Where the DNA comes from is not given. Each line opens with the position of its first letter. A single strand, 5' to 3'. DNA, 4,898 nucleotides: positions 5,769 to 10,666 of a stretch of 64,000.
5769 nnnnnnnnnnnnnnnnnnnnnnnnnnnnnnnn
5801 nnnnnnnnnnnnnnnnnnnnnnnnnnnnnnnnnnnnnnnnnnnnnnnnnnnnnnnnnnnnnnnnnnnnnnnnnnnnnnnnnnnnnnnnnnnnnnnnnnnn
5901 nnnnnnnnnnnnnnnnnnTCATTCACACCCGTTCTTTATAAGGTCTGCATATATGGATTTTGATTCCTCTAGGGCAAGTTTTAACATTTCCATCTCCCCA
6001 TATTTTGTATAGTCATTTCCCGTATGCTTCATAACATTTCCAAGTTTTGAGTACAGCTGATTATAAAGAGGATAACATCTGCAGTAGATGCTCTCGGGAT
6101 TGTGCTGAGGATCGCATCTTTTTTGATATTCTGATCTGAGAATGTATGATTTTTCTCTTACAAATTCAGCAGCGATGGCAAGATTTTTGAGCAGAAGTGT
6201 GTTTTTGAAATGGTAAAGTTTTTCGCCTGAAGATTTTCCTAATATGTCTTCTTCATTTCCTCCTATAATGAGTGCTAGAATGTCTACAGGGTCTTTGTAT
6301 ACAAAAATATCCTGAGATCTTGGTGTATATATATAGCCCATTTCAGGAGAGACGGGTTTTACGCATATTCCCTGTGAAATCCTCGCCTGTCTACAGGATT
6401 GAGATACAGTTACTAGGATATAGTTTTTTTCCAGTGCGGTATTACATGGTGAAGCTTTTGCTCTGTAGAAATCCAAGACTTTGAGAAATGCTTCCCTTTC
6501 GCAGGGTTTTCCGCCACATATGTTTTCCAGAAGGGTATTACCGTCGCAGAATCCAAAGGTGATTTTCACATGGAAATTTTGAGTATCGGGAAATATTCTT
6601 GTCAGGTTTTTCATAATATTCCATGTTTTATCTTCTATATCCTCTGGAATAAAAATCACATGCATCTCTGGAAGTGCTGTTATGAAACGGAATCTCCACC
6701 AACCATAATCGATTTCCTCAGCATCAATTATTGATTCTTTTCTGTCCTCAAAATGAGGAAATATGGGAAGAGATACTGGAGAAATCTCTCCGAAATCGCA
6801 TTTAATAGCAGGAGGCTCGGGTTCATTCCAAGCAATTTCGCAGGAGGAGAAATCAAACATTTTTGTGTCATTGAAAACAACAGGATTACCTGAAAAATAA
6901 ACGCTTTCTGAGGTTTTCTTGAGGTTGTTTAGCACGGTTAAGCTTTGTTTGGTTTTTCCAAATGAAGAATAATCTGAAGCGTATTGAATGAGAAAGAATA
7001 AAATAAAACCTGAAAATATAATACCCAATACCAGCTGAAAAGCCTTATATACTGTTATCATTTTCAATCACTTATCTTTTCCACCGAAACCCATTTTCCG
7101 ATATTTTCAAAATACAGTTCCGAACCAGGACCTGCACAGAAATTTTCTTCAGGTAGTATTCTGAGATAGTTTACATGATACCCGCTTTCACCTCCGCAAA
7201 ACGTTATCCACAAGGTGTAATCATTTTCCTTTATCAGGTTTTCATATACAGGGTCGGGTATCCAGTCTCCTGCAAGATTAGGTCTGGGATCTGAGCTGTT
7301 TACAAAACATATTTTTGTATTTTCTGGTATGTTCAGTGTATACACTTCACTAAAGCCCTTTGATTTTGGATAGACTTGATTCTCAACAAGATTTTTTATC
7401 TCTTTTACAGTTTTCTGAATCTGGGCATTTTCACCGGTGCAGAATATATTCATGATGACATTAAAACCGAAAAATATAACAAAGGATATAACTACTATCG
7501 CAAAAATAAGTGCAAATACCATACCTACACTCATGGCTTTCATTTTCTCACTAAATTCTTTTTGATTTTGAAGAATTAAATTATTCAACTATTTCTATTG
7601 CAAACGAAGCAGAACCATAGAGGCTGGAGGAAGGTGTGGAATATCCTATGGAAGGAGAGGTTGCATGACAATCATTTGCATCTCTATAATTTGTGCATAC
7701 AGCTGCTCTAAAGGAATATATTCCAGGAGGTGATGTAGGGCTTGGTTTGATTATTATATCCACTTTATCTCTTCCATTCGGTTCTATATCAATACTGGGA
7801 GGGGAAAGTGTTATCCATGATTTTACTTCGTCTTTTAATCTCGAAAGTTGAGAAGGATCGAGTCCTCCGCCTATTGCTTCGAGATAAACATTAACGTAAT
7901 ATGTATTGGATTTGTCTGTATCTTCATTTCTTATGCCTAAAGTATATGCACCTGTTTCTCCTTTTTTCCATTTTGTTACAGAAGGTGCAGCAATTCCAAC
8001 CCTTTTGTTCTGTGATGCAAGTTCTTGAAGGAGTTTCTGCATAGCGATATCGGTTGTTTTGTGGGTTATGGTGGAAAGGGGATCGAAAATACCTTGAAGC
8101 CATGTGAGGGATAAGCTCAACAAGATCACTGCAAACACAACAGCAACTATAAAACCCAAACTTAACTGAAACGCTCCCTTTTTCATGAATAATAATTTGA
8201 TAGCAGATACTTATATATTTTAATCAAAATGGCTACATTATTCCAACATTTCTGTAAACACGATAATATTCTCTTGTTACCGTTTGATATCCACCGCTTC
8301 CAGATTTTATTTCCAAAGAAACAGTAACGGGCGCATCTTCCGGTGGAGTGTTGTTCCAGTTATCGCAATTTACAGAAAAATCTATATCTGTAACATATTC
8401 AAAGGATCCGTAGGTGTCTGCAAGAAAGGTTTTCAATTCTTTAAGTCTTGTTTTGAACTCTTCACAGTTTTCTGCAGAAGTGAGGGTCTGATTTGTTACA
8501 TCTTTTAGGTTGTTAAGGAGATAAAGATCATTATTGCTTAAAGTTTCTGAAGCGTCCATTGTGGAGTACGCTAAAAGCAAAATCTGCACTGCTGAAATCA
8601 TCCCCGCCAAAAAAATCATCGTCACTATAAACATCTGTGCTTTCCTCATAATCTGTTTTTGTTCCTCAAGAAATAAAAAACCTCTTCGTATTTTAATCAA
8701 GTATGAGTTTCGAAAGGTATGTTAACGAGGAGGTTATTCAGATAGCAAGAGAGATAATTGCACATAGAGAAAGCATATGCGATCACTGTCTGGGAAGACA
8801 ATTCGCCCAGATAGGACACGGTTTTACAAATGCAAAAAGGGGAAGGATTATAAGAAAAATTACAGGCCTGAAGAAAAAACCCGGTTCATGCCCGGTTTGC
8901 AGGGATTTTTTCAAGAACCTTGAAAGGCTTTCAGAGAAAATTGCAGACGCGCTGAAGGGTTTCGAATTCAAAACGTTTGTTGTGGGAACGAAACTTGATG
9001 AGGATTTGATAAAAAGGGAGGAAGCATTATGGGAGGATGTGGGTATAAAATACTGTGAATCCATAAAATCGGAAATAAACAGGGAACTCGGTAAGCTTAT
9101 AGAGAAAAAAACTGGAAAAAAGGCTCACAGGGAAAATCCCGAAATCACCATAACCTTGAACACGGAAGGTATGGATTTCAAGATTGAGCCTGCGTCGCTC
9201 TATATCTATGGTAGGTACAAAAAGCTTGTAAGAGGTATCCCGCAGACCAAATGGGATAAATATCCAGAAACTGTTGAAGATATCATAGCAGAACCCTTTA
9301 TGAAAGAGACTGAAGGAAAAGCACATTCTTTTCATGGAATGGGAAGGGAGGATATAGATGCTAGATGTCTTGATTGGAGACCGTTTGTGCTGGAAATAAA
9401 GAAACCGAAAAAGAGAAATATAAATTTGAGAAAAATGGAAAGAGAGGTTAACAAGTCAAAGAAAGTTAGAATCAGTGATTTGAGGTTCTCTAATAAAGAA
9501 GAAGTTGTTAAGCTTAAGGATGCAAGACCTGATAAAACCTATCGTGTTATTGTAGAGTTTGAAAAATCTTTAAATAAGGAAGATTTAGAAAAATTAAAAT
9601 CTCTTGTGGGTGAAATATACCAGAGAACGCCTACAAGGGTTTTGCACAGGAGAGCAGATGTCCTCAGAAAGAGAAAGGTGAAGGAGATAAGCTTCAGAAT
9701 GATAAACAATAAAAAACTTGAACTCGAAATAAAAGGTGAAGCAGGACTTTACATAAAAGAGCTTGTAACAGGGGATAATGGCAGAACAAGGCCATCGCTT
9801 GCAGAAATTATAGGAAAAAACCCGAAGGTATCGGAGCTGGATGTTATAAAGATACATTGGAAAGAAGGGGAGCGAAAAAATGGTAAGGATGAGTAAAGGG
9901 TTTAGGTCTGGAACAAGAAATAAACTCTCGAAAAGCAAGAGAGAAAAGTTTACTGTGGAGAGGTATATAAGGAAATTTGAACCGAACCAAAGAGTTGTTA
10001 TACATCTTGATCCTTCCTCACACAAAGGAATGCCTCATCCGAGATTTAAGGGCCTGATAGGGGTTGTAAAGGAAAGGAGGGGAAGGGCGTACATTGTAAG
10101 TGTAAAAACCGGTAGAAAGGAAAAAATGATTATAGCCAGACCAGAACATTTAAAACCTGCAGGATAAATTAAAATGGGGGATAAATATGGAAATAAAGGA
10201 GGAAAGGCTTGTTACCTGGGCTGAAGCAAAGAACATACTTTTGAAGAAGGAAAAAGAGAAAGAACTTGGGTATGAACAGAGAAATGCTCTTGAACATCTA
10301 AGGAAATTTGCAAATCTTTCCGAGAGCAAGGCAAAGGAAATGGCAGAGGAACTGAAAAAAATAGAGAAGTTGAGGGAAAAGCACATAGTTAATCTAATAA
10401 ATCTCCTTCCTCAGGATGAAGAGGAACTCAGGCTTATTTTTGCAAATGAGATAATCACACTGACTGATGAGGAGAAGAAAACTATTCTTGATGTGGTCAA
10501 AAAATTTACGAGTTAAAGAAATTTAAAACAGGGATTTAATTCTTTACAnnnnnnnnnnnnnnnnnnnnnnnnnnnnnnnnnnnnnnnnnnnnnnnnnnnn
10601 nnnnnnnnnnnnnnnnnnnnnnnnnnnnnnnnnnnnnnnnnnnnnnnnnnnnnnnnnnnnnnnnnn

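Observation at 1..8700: Eight-gene minus-strand operon: seven prepilin-like proteins plus a giant Cys-rich repeat protein, with no ATPase or platform gene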

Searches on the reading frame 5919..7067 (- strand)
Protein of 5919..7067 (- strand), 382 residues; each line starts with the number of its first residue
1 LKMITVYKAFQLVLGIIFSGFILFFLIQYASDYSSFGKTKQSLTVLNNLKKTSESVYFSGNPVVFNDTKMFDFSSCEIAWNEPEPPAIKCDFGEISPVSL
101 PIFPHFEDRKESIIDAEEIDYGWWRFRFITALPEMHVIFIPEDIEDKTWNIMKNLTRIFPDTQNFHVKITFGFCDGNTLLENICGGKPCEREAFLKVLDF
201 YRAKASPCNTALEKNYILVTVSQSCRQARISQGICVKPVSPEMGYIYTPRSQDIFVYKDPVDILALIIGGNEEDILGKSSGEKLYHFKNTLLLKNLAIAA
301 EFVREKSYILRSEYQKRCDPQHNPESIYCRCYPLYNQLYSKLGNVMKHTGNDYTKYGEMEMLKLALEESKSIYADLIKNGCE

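Call 5: search_protein_families(library=pfam, max_evalue=1, proteins=[window:5919-7067:-])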
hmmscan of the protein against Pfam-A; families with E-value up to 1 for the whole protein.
window:5919-7067:- (382 aa): 0 families

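Call 6: search_protein_families(library=ncbifam, max_evalue=1, proteins=[window:5919-7067:-])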
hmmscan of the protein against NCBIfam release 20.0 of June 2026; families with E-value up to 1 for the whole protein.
window:5919-7067:- (382 aa): 0 families

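Call 95: search_solved_structures(query=A6, max_evalue=1)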
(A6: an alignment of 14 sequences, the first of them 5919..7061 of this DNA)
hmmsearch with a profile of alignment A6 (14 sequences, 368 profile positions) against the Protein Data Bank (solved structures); distinct sequences matched with E-value up to 1: 4.
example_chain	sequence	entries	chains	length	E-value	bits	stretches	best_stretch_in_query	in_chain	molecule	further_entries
6een_C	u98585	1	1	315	0.0032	19.7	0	332-363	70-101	Designer Pentatricopeptide Protein dPPR10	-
6een_A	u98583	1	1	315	0.0067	18.7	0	334-363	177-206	Designer Pentatricopeptide Protein dPPR10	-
5b1r_A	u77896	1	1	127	0.21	13.7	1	298-361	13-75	B-cell differentiation antigen CD72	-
7thh_A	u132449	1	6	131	0.96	11.6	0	25-99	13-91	Papain-like protease nsp3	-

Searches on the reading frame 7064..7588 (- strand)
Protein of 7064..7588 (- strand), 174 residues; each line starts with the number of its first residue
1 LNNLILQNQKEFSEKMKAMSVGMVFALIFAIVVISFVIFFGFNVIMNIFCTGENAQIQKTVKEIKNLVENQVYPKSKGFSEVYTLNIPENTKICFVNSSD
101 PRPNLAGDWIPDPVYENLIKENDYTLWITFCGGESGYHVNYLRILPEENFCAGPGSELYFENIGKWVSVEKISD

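Call 5: search_protein_families(library=pfam, max_evalue=1, proteins=[window:7064-7588:-])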
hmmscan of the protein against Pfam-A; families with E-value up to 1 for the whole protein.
window:7064-7588:- (174 aa): 5 families
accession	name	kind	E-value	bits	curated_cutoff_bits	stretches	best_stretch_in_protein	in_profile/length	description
PF09875.14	DUF2102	-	0.008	16.4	25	1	48-80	35-67/103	Uncharacterized protein conserved in archaea (DUF2102)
PF02163.28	Peptidase_M50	-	0.022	14.5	27.2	1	9-75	72-141/221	Peptidase family M50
PF01034.25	Syndecan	-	0.044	14.2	25.2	1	15-39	8-32/64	Syndecan domain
PF00423.25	HN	-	0.15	11.2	24.4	1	22-90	4-70/541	Haemagglutinin-neuraminidase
PF09472.15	MtrF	-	0.24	11.2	22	0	12-32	34-58/62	Tetrahydromethanopterin S-methyltransferase, F subunit (MtrF)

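Call 6: search_protein_families(library=ncbifam, max_evalue=1, proteins=[window:7064-7588:-])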
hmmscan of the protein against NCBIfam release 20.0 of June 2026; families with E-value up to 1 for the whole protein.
window:7064-7588:- (174 aa): 4 families
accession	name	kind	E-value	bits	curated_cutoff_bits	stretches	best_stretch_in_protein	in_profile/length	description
TIGR03272.1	methan_mark_6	hypoth_equivalog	0.013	15.3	125.95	1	49-80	35-66/132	methanogenesis marker 6 protein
NF033872.1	SidA_fam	subfamily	0.037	12.9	60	1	17-81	103-169/379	T4SS effector SidA family protein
NF041840.1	rnfG_Methano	equivalog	0.065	12.8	230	1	26-105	10-87/189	Rnf electron transport complex subunit RnfG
NF009776.0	PRK13275.1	equivalog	0.36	10.1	64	1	15-38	44-67/70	tetrahydromethanopterin S-methyltransferase subunit F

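Call 96: search_solved_structures(query=A5, max_evalue=1)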
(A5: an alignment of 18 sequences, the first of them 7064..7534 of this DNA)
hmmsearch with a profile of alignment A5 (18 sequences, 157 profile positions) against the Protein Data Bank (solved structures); distinct sequences matched with E-value up to 1: 6.
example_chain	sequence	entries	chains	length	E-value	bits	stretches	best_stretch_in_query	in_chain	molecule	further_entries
7mcc_A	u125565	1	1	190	2.3e-07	34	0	33-84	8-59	AI-designed TIM-barrel F2C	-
7smj_A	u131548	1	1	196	2.7e-07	33.8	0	31-84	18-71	AI-designed TIM-barrel F2N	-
5ng5_M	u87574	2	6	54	0.076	16.1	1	4-38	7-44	Multidrug efflux pump accessory protein AcrZ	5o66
4c48_C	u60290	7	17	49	0.081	16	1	4-38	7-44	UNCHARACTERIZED MEMBRANE PROTEIN YBHT | PREDICTED PROTEIN | Multidrug efflux pump accessory protein AcrZ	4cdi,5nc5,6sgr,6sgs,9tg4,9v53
6rko_H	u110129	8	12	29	0.23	14.5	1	1-25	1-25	Uncharacterized protein YnhF | Cytochrome bd-I ubiquinol oxidase CydH (Uncharacterized protein YnhF)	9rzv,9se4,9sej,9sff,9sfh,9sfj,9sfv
6yyh_A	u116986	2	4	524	0.66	13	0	51-95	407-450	Beta-xylosidase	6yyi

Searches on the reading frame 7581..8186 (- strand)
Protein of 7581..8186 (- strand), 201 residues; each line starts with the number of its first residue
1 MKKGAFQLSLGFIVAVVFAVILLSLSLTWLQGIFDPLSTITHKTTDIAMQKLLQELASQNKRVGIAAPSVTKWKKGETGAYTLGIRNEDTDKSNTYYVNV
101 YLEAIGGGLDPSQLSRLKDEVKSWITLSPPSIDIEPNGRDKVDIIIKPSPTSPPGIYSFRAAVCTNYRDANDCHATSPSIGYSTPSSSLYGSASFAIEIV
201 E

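Call 5: search_protein_families(library=pfam, max_evalue=1, proteins=[window:7581-8186:-])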
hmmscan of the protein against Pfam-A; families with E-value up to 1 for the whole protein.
window:7581-8186:- (201 aa): 0 families

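Call 6: search_protein_families(library=ncbifam, max_evalue=1, proteins=[window:7581-8186:-])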
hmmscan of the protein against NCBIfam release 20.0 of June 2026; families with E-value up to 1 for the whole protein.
window:7581-8186:- (201 aa): 2 families
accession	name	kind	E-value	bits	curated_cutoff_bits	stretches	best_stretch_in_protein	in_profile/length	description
NF004754.0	PRK06080.1-6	equivalog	0.061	12.7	522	1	15-57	22-63/308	1,4-dihydroxy-2-naphthoate polyprenyltransferase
NF003965.0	PRK05457.1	equivalog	0.14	11.5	245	1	19-88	46-115/285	protease HtpX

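Call 33: find_homologous_proteins(query=window:7581-8186:-, max_evalue=0.001)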
Query window:7581-8186:- (201 aa): 36 proteins with E <= 0.001 among 193 candidates.
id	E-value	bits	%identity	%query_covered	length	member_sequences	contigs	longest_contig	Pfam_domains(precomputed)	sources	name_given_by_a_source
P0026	8.2e-128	442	100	100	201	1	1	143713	-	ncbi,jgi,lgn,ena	-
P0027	1.3e-103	363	82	100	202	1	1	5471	-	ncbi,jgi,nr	ncbi:MAG TPA: hypothetical protein ENG00_00075 [Candidatus Aenigmarchaeota archaeon]|nr:hypothetical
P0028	1.3e-92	327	75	99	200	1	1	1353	-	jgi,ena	-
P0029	9.7e-86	305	72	100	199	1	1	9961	-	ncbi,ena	-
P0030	1.3e-83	298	100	69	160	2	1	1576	-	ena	-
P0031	5.6e-81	289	68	98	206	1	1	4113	-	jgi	jgi:hypothetical protein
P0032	4.3e-80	286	69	99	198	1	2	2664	-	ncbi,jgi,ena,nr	ncbi:MAG: hypothetical protein DRP27_10080 [Thermotogae bacterium]|nr:MAG: hypothetical protein DRP2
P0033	1.1e-69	252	58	99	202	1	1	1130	-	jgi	jgi:hypothetical protein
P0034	1.3e-69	252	60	99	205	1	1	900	-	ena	-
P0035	5.4e-64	234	55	99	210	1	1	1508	-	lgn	-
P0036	1.2e-63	233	56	99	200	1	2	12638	-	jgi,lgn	jgi:hypothetical protein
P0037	1.6e-63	232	53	99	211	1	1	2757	-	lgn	-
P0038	1.6e-63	232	57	99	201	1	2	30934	-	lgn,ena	-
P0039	3.4e-61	225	54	99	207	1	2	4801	-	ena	-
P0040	6.5e-60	220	52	99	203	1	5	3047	-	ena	-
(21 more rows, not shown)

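Call 43: predict_structure(alignment_id=A3)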
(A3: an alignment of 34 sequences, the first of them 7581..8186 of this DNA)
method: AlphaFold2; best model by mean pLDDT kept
length: 201 residues; sequences in the alignment: 34
mean_pLDDT: 90.2   pTM: 0.75
mean pLDDT of the five models: 90.2, 88.7, 88.3, 86.8, 85.7
residues with pLDDT >= 90: 151; 70-90: 33; 50-70: 16; < 50: 1
segments of 3 or more residues with pLDDT < 50: none
pLDDT, mean of each block of 10 residues (from residue 1): 66 95 90 59 74 82 90 91 96 97 97 95 96 96 96 97 97 96 97 97 89
secondary structure, 60 per line:
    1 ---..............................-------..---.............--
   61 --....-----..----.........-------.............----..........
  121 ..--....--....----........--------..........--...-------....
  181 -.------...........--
elements in order: H4-33 H46-58 E63-66 E78-86 E94-106 H111-122 E125-128 E131-134 E139-146 E155-164 E189-199

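Call 62: search_solved_structures(query=A3, max_evalue=1)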
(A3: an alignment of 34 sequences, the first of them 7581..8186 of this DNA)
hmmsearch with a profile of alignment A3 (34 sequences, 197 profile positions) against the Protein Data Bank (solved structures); distinct sequences matched with E-value up to 1: 6.
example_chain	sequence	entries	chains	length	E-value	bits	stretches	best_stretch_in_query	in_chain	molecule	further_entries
9hmf_M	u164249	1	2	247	0.1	15.8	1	35-89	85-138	Chemotaxis protein MotB, putative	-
6ykr_F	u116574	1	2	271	0.13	15.5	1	35-89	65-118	Chemotaxis protein MotB, putative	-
6ykp_F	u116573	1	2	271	0.13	15.5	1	35-89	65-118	Chemotaxis protein MotB, putative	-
6ykm_F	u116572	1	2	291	0.14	15.3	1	35-89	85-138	Chemotaxis protein MotB, putative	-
5fqg_A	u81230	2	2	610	0.47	13.6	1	128-168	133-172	BETA-N-ACETYLGALACTOSAMINIDASE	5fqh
5fqe_A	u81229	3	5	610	0.48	13.6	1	128-168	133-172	BETA-N-ACETYLGALACTOSAMINIDASE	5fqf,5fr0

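Call 70: fold_search(model_id=the predicted structure, library=pdb)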
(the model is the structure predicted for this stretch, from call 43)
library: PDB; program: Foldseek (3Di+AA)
matches with E <= 10: 1815; with E <= 0.001: 132
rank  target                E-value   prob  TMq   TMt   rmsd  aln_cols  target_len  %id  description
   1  6fvi                  1.0e-06  1.00  0.36  0.48   6.1       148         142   16  ASH / PapD-like domain of human CEP192 (PapD-like domain 7) (released 2019-03-20)
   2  6lp4                  5.0e-06  1.00  0.33  0.47   7.2       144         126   15  Structural basis and functional analysis epo1-bem3p complex for bud growth (released 2021-01-13)
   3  8hqu                  5.6e-06  1.00  0.33  0.47   7.3       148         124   16  Crystal structure of the major sperm protein domain of SCS2 from saccharomyces cerevisiae (released 2023-12-27)
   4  2rr3_MODEL_1_A        6.0e-06  1.00  0.31  0.44   8.6       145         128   13  Solution structure of the complex between human VAP-A MSP domain and human OSBP FFAT motif (released 2010-03-23)
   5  9i1y_A                6.7e-06  1.00  0.41  0.32   6.3       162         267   15  WxLIP from Enterococcus faecium (released 2026-01-28)
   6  8hs7                  6.7e-06  1.00  0.28  0.37   7.5       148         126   11  Crystal structure of Vesicle-associated membrane protein-associated protein SCS2 from yeast (released 2024-01-17)
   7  3f65_B                7.1e-06  1.00  0.29  0.28   7.4       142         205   11  The F4 fimbrial chaperone FaeE does not self-cap its interactive surfaces (released 2009-05-19)
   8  9i1y_B                1.0e-05  1.00  0.42  0.33   6.0       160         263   14  WxLIP from Enterococcus faecium (released 2026-01-28)
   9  2bvu_D                1.1e-05  1.00  0.31  0.44   7.6       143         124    7  D83R mutant of Asaris suum major sperm protein (MSP) (released 2006-10-25)
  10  5fr0                  1.2e-05  1.00  0.37  0.15   6.3       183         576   12  The details of glycolipid glycan hydrolysis by the structural analysis of a family 123 glycoside hydrolase from Clostrid (released 2016-03-30)
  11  3f65_H                1.3e-05  1.00  0.31  0.38   7.2       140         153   11  The F4 fimbrial chaperone FaeE does not self-cap its interactive surfaces (released 2009-05-19)
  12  3ikk_A                1.4e-05  1.00  0.31  0.44   7.0       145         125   13  Crystal structure analysis of msp domain (released 2010-05-26)
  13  3gew_B                1.5e-05  1.00  0.28  0.28   7.0       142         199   11  FaeE-FaeG chaperone-major pilin complex of F4 ad fimbriae (released 2009-10-20)
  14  3f65_D                1.8e-05  1.00  0.30  0.36   7.2       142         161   10  The F4 fimbrial chaperone FaeE does not self-cap its interactive surfaces (released 2009-05-19)
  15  5fqg_A                1.9e-05  1.00  0.40  0.15   6.2       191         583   12  The details of glycolipid glycan hydrolysis by the structural analysis of a family 123 glycoside hydrolase from Clostr (released 2016-03-30)
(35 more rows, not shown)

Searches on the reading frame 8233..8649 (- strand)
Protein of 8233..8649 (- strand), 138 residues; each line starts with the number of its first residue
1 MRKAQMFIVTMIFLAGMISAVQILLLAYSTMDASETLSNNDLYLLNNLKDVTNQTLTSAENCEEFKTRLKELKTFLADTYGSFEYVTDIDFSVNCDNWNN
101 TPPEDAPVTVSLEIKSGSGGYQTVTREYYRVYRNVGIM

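Call 5: search_protein_families(library=pfam, max_evalue=1, proteins=[window:8233-8649:-])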
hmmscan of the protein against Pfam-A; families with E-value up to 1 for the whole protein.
window:8233-8649:- (138 aa): 3 families
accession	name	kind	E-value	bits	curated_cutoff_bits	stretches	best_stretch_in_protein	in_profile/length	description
PF25686.1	Betaherpes_U91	-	0.043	13.7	27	1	17-74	19-78/157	Betaherpesvirus U91 protein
PF17354.8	DUF5382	-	0.068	14.1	25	1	57-94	43-80/127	Family of unknown function (DUF5382) central domain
PF25078.1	DUF7801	-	0.16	12.6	33.2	1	33-87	61-115/155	Domain of unknown function (DUF7801)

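Call 6: search_protein_families(library=ncbifam, max_evalue=1, proteins=[window:8233-8649:-])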
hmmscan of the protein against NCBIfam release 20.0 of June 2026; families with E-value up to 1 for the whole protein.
window:8233-8649:- (138 aa): 0 families

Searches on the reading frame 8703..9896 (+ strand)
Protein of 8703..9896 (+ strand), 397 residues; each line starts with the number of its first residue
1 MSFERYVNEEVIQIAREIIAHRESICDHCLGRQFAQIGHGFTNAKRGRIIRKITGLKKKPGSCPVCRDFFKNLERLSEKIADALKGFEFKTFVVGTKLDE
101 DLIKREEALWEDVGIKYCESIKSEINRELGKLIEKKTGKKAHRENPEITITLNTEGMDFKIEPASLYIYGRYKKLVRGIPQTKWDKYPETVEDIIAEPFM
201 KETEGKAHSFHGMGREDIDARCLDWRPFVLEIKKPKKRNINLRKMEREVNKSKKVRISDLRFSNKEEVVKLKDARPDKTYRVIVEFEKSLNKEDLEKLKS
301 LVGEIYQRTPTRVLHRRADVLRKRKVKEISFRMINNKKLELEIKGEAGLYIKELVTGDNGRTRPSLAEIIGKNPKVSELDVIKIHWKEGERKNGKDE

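Call 8: search_protein_families(library=pfam, max_evalue=0.001, proteins=[window:8703-9896:+])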
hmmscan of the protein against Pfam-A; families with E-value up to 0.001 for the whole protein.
window:8703-9896:+ (397 aa): 2 families
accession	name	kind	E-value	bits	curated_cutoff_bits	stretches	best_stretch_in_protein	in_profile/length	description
PF21238.2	Pus10_C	-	1.7e-65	221.3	27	1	167-384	1-231/232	Pus10, C-terminal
PF22023.1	Pus10_THUMP_arc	-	3e-26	91.8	28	1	77-153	2-78/78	Pus10 THUMP domain, archaeal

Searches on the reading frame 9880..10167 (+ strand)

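Call 8: search_protein_families(library=pfam, max_evalue=0.001, proteins=[window:9880-10167:+])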
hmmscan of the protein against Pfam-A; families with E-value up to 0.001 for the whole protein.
window:9880-10167:+ (95 aa): 1 family
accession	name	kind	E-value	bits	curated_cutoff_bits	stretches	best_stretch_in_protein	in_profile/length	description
PF01157.24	Ribosomal_L21e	-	9.5e-28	96.5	27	1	3-93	2-98/101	Ribosomal protein L21e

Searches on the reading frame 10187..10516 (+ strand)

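Call 8: search_protein_families(library=pfam, max_evalue=0.001, proteins=[window:10187-10516:+])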
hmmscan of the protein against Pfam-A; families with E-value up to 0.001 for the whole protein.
window:10187-10516:+ (109 aa): 1 family
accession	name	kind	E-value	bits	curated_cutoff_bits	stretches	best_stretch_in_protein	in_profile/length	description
PF03874.21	RNA_pol_Rpb4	-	1.4e-12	48.4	25.6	1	19-107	27-115/116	RNA polymerase Rpb4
